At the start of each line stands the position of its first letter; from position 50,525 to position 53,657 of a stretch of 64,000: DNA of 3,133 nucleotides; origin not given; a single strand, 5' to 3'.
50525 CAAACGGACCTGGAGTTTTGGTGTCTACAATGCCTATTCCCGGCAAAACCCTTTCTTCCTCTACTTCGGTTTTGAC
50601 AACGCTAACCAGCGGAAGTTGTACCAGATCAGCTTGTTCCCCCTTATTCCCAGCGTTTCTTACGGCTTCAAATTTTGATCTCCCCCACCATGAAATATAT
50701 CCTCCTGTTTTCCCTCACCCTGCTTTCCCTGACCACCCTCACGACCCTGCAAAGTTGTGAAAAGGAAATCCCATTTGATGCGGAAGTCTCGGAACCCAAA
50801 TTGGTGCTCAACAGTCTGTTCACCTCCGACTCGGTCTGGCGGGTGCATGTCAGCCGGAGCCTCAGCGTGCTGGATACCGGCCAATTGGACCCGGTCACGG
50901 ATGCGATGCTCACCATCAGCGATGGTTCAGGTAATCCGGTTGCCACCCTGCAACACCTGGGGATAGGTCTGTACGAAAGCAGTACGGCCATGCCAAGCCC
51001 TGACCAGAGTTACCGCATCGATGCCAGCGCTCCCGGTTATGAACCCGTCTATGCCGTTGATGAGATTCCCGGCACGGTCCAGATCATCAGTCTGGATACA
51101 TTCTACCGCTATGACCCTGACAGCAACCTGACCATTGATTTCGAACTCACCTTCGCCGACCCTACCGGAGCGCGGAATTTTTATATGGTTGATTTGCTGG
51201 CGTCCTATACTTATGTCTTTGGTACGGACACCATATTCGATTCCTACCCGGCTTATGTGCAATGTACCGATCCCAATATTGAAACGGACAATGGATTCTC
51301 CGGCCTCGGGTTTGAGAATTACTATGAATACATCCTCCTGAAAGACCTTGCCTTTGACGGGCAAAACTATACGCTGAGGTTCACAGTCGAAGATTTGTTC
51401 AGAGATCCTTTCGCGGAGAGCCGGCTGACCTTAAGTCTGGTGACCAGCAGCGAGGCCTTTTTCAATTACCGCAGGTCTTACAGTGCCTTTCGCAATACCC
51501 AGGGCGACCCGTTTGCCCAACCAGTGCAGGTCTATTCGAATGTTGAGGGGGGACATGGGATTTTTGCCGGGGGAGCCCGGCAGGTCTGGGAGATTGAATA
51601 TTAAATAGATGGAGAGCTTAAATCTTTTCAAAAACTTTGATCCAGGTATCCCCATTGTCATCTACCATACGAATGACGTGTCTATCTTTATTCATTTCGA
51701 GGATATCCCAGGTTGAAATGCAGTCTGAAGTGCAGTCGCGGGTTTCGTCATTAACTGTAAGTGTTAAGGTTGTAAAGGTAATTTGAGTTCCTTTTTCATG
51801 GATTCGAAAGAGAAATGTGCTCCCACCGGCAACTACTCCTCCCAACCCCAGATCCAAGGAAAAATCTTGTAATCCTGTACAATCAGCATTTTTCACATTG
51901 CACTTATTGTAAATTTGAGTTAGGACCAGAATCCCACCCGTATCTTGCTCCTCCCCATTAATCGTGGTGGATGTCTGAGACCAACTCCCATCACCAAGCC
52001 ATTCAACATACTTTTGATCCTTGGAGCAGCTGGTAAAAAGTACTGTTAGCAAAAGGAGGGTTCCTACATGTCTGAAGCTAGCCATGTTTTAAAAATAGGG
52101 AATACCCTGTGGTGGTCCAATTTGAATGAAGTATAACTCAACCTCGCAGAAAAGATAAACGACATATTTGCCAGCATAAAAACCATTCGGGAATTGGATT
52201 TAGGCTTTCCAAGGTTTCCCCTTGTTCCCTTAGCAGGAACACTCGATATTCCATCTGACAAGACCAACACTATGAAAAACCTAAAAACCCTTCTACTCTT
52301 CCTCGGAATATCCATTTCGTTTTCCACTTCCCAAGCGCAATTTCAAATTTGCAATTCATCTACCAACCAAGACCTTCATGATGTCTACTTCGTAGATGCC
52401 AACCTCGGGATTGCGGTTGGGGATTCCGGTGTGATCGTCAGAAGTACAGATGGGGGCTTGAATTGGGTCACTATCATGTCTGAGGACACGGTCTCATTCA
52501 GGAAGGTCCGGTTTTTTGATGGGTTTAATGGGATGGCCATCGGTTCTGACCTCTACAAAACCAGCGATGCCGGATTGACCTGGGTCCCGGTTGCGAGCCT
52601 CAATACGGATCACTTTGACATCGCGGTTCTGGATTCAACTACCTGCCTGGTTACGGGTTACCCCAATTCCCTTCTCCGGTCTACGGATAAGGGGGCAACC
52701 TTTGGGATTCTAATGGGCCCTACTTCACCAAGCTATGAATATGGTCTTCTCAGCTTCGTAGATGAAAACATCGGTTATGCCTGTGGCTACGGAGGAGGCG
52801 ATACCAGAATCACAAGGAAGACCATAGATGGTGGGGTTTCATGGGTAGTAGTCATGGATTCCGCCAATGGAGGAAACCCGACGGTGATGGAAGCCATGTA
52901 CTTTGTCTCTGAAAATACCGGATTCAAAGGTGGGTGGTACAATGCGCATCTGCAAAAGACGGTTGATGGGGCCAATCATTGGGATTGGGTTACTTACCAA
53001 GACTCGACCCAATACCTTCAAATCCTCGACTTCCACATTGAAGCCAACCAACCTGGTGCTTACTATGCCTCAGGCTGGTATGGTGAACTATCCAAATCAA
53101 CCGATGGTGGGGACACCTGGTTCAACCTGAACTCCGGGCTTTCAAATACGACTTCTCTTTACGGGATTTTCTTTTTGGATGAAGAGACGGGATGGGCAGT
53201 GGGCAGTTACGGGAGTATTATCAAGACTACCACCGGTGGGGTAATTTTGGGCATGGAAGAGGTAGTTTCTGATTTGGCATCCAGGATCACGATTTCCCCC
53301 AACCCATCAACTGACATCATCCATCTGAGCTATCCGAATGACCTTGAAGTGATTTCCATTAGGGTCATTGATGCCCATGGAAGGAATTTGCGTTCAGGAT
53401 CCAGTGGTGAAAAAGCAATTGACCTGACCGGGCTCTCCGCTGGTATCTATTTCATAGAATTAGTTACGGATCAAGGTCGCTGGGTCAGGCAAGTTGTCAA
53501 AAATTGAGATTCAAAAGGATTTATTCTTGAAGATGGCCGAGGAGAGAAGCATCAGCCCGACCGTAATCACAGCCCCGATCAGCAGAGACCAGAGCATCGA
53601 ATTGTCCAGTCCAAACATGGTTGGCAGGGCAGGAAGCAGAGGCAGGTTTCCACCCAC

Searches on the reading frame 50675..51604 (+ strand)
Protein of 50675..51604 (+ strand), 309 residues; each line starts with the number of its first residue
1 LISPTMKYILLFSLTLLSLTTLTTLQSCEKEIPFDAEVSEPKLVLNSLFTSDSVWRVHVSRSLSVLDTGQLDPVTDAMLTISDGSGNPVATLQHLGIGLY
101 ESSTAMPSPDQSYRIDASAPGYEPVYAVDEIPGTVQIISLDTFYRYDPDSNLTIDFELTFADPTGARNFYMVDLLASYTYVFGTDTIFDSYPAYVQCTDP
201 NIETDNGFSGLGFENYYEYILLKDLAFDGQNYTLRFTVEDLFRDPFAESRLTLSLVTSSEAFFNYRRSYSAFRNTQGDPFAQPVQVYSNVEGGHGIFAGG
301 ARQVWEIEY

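Call 84: search_protein_families(library=pfam, proteins=[window:50675-51604:+], max_evalue=0.001)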
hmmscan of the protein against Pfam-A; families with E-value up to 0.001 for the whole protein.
window:50675-51604:+ (309 aa): 1 family
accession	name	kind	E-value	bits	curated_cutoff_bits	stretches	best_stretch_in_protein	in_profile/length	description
PF14054.11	DUF4249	-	1.2e-35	123.9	28.5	1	30-302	2-265/269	Domain of unknown function (DUF4249)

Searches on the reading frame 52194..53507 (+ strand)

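Call 84: search_protein_families(library=pfam, proteins=[window:52194-53507:+], max_evalue=0.001)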
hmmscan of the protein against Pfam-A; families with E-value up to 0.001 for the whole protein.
window:52194-53507:+ (437 aa): 4 families
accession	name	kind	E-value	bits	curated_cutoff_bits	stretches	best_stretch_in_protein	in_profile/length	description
PF14870.12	PSII_BNR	-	6.4e-16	58.9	27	2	258-344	217-301/303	Photosynthesis system II assembly factor YCF48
PF18962.6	Por_Secre_tail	-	3.2e-09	37.4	27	1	367-433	1-72/75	Secretion system C-terminal sorting domain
PF02012.26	BNR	-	8.9e-06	25.4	27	0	83-91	2-10/12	BNR/Asp-box repeat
PF15902.12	Sortilin-Vps10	-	2.1e-05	23.9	33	0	119-222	2-114/446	Sortilin, neurotensin receptor 3,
